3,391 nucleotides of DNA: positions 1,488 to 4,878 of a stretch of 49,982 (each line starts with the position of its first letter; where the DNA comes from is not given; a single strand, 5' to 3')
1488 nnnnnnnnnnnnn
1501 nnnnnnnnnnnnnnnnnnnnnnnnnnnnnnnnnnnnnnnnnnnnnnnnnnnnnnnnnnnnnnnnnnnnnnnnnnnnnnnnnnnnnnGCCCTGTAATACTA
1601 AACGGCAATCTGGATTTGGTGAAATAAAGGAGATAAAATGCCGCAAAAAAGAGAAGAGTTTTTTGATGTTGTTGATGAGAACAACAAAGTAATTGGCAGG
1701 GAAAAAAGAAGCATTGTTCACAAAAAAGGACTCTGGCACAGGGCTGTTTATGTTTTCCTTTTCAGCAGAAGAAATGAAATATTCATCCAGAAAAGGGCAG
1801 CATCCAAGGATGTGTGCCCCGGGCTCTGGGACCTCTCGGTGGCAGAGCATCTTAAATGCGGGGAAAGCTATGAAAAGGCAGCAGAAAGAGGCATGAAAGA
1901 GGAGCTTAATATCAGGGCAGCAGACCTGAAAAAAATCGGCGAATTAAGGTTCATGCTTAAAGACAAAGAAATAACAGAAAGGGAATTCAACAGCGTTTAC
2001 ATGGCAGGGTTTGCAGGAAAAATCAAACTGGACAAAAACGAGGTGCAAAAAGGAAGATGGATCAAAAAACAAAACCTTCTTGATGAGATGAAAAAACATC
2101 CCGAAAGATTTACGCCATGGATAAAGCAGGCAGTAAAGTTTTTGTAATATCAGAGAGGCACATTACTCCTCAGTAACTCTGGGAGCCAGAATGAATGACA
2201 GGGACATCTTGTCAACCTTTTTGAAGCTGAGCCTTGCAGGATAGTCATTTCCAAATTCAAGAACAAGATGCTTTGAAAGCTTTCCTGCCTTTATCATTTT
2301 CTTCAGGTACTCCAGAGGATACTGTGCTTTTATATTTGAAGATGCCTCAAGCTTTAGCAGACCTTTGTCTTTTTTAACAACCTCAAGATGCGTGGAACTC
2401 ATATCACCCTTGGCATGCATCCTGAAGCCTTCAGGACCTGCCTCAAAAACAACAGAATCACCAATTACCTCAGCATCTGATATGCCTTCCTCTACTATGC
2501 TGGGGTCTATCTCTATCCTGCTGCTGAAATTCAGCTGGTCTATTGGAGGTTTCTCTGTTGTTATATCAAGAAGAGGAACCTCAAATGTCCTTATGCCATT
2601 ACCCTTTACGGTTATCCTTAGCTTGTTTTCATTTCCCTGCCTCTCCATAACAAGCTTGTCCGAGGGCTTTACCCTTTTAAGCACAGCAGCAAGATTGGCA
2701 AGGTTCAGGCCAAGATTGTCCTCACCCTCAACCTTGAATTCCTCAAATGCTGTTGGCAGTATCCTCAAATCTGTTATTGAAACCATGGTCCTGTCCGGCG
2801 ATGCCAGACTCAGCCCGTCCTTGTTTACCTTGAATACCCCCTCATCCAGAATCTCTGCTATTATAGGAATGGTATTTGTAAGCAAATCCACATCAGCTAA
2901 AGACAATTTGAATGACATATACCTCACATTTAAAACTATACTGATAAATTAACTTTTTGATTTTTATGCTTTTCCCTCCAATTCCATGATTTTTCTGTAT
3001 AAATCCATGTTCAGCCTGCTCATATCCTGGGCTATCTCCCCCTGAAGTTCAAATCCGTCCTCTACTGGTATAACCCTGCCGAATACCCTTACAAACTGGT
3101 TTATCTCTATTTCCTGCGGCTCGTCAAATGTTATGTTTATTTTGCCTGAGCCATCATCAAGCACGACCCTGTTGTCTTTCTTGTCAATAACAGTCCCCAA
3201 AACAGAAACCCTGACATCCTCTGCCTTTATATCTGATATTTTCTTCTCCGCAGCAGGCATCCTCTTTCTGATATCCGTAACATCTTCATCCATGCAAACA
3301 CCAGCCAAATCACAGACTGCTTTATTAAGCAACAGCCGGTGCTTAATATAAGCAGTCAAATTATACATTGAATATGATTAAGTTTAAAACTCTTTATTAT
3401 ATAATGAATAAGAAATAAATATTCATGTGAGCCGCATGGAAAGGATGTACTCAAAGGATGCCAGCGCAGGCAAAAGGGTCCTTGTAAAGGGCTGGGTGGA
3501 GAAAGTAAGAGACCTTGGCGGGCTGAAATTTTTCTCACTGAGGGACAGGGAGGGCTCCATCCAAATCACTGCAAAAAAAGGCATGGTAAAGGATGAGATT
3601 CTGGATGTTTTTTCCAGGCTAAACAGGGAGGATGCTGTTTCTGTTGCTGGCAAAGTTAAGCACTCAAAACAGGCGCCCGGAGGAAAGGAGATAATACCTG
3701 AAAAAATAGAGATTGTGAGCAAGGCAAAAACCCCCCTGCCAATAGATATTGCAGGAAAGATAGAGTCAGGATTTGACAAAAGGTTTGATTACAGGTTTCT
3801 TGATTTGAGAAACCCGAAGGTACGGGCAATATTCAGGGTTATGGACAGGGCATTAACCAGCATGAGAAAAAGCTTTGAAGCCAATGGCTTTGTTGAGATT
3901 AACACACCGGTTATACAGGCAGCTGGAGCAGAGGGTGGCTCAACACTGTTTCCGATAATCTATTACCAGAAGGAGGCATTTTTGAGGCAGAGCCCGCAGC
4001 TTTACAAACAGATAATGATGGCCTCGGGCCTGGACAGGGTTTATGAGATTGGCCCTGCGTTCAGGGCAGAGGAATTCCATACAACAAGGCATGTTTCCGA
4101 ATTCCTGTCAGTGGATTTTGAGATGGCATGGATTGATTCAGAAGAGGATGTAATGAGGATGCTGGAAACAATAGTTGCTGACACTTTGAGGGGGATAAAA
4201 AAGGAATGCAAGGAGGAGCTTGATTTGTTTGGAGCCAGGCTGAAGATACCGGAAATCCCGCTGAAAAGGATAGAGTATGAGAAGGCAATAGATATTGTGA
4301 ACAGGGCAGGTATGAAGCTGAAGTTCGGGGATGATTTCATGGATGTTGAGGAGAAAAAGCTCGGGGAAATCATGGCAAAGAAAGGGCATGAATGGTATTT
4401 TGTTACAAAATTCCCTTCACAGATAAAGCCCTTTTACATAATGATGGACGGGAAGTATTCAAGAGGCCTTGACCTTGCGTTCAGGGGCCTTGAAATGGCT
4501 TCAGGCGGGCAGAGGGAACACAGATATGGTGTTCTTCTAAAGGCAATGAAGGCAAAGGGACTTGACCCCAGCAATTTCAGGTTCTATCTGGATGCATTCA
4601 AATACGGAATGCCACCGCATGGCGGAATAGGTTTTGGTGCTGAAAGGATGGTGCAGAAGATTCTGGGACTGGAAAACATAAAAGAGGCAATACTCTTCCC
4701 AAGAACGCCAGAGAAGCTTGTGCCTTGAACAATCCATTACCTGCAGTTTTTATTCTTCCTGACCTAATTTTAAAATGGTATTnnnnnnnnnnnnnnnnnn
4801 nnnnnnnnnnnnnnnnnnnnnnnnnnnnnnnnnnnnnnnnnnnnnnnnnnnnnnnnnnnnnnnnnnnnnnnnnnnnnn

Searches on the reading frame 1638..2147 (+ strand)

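Call 19: search_protein_families(library=pfam, proteins=[window:1638-2147:+])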
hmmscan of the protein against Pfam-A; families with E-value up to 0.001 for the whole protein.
window:1638-2147:+ (169 aa): 2 families
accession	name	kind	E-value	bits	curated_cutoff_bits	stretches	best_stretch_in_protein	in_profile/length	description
PF00293.34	NUDIX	-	3.1e-17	63.3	21.1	1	34-161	3-133/134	NUDIX domain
PF14815.12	NUDIX_4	-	2.4e-05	24.5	35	1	39-149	2-99/113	NUDIX domain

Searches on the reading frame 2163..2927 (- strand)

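Call 19: search_protein_families(library=pfam, proteins=[window:2163-2927:-])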
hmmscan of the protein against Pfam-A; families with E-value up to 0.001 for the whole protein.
window:2163-2927:- (254 aa): 4 families
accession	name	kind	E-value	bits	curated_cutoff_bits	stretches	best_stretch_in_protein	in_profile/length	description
PF00705.23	PCNA_N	-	1.4e-12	47.8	20.3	1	9-109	5-105/127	Proliferating cell nuclear antigen, N-terminal domain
PF02747.20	PCNA_C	-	4.9e-10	40.1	23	1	129-249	2-127/128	Proliferating cell nuclear antigen, C-terminal domain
PF02144.21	Rad1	-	1.9e-06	27.6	24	1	9-224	5-244/257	Repair protein Rad1/Rec1/Rad17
PF04005.17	Hus1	-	0.00054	19.6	27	1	4-112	1-117/288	Hus1-like protein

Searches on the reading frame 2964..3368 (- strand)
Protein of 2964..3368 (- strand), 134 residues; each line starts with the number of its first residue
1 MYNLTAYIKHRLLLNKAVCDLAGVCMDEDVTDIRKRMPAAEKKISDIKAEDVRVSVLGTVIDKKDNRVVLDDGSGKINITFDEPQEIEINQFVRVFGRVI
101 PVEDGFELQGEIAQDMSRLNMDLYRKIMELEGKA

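Call 19: search_protein_families(library=pfam, proteins=[window:2964-3368:-])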
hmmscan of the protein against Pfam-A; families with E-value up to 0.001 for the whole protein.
window:2964-3368:- (134 aa): 2 families
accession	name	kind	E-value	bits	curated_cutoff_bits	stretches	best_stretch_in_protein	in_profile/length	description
PF01336.31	tRNA_anti-codon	-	0.0001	22.6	27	1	54-109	1-68/75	OB-fold nucleic acid binding domain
PF08661.17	Rep_fac-A_3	-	0.0002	22.1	23.5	1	53-130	20-97/105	Replication factor A protein 3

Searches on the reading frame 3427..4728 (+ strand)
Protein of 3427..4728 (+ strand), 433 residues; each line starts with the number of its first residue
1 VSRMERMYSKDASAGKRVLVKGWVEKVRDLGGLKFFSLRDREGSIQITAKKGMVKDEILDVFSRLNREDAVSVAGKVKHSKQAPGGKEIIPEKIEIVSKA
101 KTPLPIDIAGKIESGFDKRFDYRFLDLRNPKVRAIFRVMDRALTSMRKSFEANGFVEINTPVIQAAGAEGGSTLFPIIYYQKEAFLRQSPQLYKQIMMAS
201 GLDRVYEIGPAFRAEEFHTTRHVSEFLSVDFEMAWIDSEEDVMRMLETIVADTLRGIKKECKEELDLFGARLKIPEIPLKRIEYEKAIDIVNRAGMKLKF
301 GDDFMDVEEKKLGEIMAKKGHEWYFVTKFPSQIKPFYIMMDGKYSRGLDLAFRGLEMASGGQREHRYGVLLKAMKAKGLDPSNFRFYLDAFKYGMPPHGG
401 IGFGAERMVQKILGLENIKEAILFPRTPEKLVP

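Call 19: search_protein_families(library=pfam, proteins=[window:3427-4728:+])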
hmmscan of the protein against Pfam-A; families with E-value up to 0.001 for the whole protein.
window:3427-4728:+ (433 aa): 2 families
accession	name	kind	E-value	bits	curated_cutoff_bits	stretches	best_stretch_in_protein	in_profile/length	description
PF00152.25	tRNA-synt_2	-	4.4e-88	295.7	25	1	118-427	4-307/308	tRNA synthetases class II (D, K and N)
PF01336.31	tRNA_anti-codon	-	1.3e-15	57.5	27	1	18-97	1-75/75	OB-fold nucleic acid binding domain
